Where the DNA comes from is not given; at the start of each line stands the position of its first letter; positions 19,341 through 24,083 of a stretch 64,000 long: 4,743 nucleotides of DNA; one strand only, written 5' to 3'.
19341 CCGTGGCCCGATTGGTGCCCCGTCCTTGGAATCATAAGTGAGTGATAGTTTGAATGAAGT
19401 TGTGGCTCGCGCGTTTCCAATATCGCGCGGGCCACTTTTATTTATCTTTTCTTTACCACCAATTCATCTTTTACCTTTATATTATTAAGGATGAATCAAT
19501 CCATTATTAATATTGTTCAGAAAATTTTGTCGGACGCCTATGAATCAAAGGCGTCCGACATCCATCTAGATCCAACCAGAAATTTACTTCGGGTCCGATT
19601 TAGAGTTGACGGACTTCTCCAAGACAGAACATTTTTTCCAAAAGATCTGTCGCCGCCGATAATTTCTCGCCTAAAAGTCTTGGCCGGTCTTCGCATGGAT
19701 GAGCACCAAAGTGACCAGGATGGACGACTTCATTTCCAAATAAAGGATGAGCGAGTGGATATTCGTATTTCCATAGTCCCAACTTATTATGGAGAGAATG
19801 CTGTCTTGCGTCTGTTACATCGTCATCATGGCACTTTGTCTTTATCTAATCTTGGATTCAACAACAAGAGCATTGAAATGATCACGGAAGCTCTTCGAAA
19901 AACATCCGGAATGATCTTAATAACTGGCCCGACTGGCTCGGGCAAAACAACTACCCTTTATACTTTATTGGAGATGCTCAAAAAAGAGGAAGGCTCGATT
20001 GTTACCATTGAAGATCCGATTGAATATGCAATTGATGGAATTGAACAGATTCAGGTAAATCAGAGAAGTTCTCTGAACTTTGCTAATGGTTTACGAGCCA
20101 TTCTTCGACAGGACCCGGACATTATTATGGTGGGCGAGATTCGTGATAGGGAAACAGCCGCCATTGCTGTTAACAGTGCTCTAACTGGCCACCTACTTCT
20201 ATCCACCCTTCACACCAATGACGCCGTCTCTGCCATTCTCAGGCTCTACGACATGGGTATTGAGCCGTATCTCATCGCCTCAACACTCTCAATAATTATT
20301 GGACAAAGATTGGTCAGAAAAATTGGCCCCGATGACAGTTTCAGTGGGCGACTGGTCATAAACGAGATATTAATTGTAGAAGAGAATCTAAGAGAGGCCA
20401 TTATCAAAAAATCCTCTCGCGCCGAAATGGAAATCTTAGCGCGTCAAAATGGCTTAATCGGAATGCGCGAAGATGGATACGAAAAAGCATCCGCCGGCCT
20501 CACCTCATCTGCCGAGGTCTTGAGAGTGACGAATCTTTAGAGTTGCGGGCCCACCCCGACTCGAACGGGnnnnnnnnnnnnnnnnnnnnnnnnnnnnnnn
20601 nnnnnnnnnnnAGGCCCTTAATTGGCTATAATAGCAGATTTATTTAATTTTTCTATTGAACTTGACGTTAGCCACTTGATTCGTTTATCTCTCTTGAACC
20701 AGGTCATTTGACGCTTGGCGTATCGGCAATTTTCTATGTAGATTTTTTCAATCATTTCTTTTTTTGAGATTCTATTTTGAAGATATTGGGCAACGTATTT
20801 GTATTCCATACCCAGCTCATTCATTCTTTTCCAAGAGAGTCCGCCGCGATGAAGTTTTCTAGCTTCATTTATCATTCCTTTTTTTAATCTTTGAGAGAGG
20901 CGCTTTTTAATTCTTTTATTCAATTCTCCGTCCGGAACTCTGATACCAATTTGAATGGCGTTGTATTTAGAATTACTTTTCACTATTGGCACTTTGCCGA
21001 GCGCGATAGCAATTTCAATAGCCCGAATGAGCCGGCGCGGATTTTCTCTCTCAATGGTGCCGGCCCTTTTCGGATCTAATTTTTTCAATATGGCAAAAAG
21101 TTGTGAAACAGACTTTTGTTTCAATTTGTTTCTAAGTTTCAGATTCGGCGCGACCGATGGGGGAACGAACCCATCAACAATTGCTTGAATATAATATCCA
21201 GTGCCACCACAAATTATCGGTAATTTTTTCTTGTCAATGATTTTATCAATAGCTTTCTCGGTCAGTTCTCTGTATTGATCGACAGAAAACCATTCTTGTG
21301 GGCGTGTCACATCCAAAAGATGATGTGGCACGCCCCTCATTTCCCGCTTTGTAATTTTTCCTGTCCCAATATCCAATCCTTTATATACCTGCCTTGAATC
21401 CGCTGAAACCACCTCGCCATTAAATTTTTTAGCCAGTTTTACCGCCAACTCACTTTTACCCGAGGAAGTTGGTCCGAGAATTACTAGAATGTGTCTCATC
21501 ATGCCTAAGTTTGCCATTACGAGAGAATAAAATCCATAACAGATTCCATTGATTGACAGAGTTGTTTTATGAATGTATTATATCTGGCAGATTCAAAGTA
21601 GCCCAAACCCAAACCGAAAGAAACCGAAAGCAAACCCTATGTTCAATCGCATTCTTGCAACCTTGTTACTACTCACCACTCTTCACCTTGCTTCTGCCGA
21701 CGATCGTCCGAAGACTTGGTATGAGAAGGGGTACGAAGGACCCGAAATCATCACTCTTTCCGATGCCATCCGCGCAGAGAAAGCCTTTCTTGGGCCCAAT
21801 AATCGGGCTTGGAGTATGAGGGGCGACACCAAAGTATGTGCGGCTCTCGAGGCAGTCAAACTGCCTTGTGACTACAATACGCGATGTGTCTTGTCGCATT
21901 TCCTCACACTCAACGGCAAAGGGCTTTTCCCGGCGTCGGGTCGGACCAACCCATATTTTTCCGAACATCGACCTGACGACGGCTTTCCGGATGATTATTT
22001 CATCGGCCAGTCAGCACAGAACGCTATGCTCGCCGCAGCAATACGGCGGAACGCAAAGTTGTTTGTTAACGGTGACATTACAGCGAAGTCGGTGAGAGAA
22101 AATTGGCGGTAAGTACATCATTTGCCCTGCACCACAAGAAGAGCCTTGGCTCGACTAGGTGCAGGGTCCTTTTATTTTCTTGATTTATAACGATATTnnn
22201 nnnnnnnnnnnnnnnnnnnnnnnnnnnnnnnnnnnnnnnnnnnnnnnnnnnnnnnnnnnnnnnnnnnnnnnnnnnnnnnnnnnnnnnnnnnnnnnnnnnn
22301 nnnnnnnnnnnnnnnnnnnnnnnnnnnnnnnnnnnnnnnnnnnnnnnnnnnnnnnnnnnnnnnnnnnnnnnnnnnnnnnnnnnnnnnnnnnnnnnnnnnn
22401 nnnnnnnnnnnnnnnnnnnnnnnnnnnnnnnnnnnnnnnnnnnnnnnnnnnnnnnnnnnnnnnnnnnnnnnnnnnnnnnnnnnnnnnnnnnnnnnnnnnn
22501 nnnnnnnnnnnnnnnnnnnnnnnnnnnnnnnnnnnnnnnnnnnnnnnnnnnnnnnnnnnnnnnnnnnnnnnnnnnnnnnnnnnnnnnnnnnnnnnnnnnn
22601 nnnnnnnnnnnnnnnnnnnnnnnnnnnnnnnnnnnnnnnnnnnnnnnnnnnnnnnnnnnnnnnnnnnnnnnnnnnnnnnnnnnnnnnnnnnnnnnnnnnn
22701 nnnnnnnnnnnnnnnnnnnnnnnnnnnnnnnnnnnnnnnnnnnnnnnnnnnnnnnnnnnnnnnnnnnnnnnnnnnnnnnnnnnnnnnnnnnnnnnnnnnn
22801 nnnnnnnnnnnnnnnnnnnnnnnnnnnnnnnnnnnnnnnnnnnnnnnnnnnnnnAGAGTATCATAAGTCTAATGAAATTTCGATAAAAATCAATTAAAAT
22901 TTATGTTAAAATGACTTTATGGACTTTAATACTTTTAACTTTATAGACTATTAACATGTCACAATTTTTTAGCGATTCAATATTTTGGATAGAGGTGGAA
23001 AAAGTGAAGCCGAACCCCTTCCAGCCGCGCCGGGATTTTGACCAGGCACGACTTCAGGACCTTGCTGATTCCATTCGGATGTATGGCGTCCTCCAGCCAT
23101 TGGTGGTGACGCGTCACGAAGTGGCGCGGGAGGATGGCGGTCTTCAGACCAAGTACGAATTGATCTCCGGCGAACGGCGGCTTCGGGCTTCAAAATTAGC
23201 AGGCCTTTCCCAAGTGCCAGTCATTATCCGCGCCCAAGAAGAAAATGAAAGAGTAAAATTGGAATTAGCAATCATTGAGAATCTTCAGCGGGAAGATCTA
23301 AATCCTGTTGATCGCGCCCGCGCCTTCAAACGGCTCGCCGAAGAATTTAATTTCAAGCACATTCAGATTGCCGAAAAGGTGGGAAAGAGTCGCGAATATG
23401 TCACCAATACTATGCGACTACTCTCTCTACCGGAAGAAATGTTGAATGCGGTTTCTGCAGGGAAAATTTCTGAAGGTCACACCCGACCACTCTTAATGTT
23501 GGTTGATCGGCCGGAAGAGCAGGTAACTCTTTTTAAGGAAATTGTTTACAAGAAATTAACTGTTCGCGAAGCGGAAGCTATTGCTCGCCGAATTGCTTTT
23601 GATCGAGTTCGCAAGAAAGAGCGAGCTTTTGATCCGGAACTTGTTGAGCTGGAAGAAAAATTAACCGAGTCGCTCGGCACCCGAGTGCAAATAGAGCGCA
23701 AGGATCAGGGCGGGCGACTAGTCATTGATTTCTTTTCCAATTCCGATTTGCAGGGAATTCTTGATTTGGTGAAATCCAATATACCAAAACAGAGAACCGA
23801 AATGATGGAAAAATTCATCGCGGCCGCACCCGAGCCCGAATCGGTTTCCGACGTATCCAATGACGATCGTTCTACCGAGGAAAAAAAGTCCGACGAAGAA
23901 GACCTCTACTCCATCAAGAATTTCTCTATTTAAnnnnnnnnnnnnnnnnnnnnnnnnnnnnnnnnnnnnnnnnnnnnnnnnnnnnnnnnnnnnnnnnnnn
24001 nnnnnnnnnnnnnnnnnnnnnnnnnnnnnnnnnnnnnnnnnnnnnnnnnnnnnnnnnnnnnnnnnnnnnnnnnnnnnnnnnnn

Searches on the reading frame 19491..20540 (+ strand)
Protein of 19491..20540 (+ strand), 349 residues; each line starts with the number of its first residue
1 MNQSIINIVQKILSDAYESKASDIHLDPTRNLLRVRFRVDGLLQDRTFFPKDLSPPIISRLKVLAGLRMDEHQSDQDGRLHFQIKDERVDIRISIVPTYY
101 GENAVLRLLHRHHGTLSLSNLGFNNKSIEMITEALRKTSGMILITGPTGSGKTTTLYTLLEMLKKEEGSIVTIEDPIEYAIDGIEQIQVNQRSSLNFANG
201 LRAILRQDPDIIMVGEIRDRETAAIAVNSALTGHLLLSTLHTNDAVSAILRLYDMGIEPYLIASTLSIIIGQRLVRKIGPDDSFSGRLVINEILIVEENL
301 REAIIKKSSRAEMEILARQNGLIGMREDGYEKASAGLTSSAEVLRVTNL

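Call 43: search_protein_families(library=pfam, proteins=[window:19491-20540:+], max_evalue=0.0001)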
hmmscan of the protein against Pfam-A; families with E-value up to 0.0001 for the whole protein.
window:19491-20540:+ (349 aa): 6 families
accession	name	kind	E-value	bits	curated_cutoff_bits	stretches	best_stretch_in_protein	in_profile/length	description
PF00437.27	T2SSE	-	5.3e-112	374.6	24.9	1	3-345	6-370/370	Type II/IV secretion system protein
PF20720.3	nSTAND3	-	6.6e-06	26.3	27.2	1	125-176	4-54/155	Novel STAND NTPase 3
PF13401.12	AAA_22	-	7.2e-06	26.8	27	1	137-175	3-41/130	AAA domain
PF00005.33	ABC_tran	-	8.3e-06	26.9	25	1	141-184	13-52/137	ABC transporter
PF13086.12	AAA_11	-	3.6e-05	24.1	27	1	123-165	2-43/257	AAA domain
PF13191.12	AAA_16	-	4.8e-05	24.4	32.6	1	130-187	11-64/167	AAA ATPase domain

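Call 45: search_protein_families(library=ncbifam, proteins=[window:19491-20540:+], max_evalue=0.001)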
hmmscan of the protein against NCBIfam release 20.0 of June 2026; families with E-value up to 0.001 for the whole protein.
window:19491-20540:+ (349 aa): 30 families (the best 25 are shown)
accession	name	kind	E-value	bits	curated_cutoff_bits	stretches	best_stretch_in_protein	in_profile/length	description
TIGR02533.1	type_II_gspE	equivalog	5.6e-132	440.8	630.25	2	4-281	108-385/486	type II secretion system ATPase GspE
TIGR02538.1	type_IV_pilB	equivalog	3.3e-119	399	675.65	2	4-278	180-455/564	type IV-A pilus assembly ATPase PilB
NF007755.0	PRK10436.1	equivalog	8.2e-112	374.2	617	2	2-280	82-360/465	type II secretion system protein GspE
NF053534.1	T4PilAsmATPsTfpB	equivalog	2.9e-105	352.9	850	2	2-280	198-477/584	type IV pilus assembly ATPase TfpB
NF041000.1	ATPase_ComGA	equivalog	4.8e-79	265.1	300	1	10-276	1-266/267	competence type IV pilus ATPase ComGA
TIGR01420.1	pilT_fam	subfamily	3.9e-56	190.7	319.1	1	10-326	3-314/343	PilT/PilU family type 4a pilus ATPase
TIGR02525.1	plasmid_TraJ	equivalog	1.9e-29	102.8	368.3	1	131-307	141-325/372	plasmid transfer ATPase TraJ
TIGR02524.1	dot_icm_DotB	equivalog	7.5e-26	91.2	463.3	1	129-309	124-314/358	Dot/Icm type IV secretion system ATPase DotB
NF058587.1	archaellum_moto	equivalog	8.2e-19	67.7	550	1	141-299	277-439/527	archaellum flagellar ATPase motor FlaI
TIGR03819.1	heli_sec_ATPase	hypoth_equivalog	1.3e-18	67.3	373.15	1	59-256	101-301/340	TadA family conjugal transfer-associated ATPase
TIGR02782.1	TrbB_P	equivalog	1.4e-15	57.4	304.55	1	126-255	124-255/303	P-type conjugative transfer ATPase TrbB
TIGR02788.1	VirB11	equivalog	4.2e-15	55.6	249.95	1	129-255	135-265/308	P-type DNA transfer ATPase VirB11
NF010407.0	PRK13833.1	subfamily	3.8e-13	49.6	499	1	126-297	132-301/323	conjugal transfer protein TrbB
NF010469.0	PRK13894.1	subfamily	1.1e-12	47.9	508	1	127-253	138-265/320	conjugal transfer ATPase TrbB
NF010425.0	PRK13851.1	equivalog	5e-12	45.4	461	1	123-254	146-282/344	type IV secretion system protein VirB11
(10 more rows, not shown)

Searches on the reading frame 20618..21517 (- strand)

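Call 43: search_protein_families(library=pfam, proteins=[window:20618-21517:-], max_evalue=0.0001)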
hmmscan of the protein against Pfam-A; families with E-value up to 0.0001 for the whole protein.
window:20618-21517:- (299 aa): 2 families
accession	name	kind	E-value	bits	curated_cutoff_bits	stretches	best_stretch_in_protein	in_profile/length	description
PF01715.23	IPPT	-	6.4e-69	232.7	23.6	1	43-277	1-243/243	IPP transferase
PF01745.22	IPT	-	3e-10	40.4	20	1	10-106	3-99/233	Isopentenyl transferase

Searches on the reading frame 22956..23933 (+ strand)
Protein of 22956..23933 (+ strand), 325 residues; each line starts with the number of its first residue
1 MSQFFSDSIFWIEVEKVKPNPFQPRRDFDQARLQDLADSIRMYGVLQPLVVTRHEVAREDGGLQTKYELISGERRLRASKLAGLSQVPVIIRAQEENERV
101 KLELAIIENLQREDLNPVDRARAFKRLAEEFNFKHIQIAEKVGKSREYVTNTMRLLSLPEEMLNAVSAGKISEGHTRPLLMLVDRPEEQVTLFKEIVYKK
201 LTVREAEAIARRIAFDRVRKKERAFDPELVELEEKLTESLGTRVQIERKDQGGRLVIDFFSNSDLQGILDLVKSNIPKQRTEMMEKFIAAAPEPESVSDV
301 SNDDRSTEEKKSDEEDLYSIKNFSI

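Call 43: search_protein_families(library=pfam, proteins=[window:22956-23933:+], max_evalue=0.0001)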
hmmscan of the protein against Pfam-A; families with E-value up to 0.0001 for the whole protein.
window:22956-23933:+ (325 aa): 3 families
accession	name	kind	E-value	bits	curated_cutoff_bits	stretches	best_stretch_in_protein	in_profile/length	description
PF17762.8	HTH_ParB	-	1e-31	109.5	22.6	1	113-213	1-100/102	ParB HTH domain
PF02195.25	ParB_N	-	4e-27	94.5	26.3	1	11-111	5-95/95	ParB N-terminal domain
PF23552.2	ParB_C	-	2.9e-12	46.3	23.8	1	226-271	2-48/50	ParB dimerisation domain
